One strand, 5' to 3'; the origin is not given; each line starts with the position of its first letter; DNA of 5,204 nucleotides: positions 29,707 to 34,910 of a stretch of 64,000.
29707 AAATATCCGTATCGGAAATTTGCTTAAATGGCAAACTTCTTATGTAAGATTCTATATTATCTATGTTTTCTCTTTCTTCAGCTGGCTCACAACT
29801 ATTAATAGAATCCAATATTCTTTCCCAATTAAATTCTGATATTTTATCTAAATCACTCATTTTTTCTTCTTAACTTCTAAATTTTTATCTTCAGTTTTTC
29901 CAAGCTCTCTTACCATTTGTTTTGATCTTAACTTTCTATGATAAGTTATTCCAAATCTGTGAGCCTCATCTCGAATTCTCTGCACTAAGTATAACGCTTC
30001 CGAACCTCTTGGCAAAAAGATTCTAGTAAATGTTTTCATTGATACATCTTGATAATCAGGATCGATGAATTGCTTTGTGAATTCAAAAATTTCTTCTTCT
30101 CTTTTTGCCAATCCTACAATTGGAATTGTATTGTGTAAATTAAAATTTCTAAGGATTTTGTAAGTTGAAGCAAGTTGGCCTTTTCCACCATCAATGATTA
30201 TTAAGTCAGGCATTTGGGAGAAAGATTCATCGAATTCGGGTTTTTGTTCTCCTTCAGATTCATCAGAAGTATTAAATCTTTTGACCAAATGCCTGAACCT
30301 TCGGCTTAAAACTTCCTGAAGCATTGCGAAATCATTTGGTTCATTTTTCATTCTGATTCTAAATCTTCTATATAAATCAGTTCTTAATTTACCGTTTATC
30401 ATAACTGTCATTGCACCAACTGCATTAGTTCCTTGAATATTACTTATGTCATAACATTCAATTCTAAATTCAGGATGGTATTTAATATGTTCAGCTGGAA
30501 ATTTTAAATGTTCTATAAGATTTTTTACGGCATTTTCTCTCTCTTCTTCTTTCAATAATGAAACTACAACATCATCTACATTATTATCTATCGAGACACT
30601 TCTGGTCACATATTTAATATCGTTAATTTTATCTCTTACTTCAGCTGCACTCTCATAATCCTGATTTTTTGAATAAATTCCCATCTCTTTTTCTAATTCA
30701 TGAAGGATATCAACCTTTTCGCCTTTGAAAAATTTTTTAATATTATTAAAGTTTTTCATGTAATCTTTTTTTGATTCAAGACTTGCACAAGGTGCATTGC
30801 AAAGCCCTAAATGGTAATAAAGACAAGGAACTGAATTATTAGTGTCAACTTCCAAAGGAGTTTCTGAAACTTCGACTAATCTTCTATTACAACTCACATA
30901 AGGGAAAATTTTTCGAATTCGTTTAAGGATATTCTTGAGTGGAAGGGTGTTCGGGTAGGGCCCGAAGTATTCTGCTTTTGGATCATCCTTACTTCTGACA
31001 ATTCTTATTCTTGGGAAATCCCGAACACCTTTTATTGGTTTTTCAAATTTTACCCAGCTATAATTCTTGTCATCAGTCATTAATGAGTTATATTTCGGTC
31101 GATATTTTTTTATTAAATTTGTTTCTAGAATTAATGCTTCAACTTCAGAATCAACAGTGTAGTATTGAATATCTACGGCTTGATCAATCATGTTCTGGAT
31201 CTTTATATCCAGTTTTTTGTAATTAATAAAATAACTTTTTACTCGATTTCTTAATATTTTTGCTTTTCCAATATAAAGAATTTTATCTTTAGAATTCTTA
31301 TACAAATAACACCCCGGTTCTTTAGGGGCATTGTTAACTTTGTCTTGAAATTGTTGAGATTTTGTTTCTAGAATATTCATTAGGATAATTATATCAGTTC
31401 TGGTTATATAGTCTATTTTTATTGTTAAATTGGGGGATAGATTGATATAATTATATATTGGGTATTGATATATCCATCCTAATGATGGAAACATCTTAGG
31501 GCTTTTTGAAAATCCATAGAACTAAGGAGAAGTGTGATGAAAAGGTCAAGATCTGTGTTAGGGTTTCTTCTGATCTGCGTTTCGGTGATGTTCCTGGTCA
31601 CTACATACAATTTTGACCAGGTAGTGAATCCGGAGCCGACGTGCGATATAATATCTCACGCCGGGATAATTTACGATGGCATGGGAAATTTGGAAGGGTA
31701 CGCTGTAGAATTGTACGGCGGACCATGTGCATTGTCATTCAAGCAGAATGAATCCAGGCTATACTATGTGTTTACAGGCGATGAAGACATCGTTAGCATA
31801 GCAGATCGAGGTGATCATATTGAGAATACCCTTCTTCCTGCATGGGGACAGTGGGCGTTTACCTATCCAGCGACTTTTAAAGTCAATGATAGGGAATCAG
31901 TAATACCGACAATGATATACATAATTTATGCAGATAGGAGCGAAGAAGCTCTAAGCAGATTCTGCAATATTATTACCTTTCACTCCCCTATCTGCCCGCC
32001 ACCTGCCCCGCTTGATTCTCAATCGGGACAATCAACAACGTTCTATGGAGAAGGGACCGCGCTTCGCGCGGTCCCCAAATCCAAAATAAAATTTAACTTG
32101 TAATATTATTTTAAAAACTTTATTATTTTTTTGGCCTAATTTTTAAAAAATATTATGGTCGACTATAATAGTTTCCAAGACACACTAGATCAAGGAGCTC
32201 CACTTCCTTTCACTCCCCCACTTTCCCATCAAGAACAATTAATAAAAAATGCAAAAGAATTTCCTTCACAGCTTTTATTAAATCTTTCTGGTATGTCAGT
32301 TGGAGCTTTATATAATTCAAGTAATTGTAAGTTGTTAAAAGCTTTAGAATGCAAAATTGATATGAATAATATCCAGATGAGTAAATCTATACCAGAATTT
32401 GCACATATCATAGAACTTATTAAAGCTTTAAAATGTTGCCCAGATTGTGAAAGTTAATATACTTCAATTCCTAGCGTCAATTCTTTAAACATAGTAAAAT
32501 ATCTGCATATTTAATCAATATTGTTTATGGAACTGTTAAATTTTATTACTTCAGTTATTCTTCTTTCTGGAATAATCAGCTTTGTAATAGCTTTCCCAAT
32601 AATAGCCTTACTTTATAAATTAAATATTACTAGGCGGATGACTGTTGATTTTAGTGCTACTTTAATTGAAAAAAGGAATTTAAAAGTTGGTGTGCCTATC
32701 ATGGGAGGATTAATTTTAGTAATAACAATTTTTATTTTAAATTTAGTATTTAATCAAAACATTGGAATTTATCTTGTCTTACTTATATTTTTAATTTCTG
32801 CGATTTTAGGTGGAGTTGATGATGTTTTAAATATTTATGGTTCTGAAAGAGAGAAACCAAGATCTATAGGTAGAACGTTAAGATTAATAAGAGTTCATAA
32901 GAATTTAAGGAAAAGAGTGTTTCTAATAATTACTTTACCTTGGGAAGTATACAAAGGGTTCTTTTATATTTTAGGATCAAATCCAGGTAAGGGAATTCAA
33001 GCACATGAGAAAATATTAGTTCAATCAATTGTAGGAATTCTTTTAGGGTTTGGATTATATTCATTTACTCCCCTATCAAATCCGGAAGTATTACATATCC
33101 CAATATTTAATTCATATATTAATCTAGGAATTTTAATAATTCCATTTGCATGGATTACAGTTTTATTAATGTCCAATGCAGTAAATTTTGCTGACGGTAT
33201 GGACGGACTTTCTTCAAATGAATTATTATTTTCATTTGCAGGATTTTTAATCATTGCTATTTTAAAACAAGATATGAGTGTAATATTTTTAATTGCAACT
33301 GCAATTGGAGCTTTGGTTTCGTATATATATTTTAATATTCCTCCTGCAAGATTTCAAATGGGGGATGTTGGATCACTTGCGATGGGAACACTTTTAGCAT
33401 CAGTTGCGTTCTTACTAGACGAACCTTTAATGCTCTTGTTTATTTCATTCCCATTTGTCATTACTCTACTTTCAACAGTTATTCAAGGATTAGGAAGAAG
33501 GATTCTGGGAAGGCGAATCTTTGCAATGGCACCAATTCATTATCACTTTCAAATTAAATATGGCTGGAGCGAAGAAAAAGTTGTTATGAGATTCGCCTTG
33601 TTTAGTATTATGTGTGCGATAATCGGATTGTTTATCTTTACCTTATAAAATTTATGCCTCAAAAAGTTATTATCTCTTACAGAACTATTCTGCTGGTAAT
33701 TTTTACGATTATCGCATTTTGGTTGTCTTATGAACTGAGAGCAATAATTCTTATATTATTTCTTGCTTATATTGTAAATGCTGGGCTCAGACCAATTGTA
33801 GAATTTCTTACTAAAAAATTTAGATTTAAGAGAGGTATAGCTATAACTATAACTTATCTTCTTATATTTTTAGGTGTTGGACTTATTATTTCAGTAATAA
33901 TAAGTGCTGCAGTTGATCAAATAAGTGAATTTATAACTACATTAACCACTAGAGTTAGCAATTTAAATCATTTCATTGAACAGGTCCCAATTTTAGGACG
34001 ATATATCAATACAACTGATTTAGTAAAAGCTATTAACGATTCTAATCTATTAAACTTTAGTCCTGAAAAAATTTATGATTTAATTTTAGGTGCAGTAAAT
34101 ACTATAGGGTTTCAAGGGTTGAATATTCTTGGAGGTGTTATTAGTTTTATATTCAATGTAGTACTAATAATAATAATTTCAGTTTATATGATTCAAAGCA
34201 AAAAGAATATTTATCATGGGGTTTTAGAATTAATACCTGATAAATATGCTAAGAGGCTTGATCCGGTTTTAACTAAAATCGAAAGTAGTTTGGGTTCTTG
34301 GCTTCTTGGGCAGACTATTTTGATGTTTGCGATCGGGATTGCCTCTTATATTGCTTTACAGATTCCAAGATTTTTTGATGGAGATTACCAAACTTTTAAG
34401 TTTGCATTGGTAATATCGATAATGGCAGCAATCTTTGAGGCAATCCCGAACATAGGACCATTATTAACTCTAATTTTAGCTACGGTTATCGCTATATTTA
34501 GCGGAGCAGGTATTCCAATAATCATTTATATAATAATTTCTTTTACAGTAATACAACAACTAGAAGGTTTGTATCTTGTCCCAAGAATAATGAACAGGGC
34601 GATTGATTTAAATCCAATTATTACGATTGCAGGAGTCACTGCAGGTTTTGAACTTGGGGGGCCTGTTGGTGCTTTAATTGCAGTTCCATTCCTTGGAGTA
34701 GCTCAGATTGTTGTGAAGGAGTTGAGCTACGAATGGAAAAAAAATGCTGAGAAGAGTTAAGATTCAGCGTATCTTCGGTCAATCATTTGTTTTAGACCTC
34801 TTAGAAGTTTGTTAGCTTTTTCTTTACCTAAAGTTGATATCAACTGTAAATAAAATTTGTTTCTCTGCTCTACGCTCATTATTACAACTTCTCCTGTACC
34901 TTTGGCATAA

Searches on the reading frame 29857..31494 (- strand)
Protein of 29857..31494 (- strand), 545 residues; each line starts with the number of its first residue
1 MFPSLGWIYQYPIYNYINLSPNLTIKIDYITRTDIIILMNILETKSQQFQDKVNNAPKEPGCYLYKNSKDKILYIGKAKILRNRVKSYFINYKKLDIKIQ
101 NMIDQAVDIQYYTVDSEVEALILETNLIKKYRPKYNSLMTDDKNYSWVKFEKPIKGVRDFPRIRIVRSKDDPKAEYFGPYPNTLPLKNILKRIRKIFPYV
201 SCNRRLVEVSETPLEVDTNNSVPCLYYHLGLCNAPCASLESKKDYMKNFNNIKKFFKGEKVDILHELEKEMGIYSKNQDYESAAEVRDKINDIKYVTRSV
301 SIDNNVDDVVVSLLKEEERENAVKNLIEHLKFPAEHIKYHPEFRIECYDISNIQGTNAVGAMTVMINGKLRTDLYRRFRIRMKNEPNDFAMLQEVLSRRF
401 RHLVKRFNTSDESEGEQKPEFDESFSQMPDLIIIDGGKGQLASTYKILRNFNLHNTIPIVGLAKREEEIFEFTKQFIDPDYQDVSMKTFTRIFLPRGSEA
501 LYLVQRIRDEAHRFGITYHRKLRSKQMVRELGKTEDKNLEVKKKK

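Call 9: search_protein_families(library=pfam, proteins=[window:29857-31494:-], max_evalue=0.001)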
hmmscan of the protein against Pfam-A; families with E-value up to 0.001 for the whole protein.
window:29857-31494:- (545 aa): 4 families
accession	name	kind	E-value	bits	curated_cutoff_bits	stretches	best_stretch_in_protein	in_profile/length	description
PF08459.17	UvrC_RNaseH_dom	-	5.6e-47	160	22.3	1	343-516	11-159/159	UvrC RNAse H endonuclease domain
PF02151.25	UVR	-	3.9e-09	36.4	21.5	1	264-295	4-35/36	UvrB/uvrC motif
PF01541.30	GIY-YIG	-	1.7e-08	35.1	22.6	1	60-136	2-78/78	GIY-YIG catalytic domain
PF02204.23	VPS9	-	0.00024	21.9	27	0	110-152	54-94/104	Vacuolar sorting protein 9 (VPS9) domain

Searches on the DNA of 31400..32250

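Call 115: search_rna_families(source=window, start=31400, end=32250, threshold=evalue, max_evalue=0.1)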
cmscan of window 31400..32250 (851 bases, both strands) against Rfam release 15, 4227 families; matches with E-value up to 0.1: 4.
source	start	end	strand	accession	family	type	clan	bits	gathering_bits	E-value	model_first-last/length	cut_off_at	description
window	32046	32156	-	RF01821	RsaH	Gene; sRNA;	-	25.9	50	0.08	1-123/123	no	RNA Staph. aureus H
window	32039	32182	-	RF03532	SQ2397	Cis-reg;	-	23.7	100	0.083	1-243/243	no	Cis-regulator of HTH transcription factor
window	31477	31563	+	RF00153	SNORD62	Gene; snRNA; snoRNA; CD-box;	CL00068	22.7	39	0.097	1-86/86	no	Small nucleolar RNA SNORD62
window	32033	32173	-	RF02546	LSU_trypano_mito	Gene; rRNA;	CL00112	20.9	60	0.03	142-561/561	no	Trypanosomatid mitochondrial large subunit ribosomal RNA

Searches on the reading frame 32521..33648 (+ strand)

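Call 9: search_protein_families(library=pfam, proteins=[window:32521-33648:+], max_evalue=0.001)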
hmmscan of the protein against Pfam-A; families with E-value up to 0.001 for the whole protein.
window:32521-33648:+ (375 aa): 1 family
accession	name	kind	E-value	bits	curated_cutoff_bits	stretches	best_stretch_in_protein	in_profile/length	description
PF00953.26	Glycos_transf_4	-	2e-23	83.6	27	1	158-298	22-158/160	Glycosyl transferase family 4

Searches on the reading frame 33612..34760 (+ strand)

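Call 9: search_protein_families(library=pfam, proteins=[window:33612-34760:+], max_evalue=0.001)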
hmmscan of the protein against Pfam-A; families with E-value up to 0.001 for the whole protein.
window:33612-34760:+ (382 aa): 1 family
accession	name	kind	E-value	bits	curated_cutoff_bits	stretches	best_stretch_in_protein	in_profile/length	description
PF01594.21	AI-2E_transport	-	1.5e-52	179.3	34.3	1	28-371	4-326/327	AI-2E family transporter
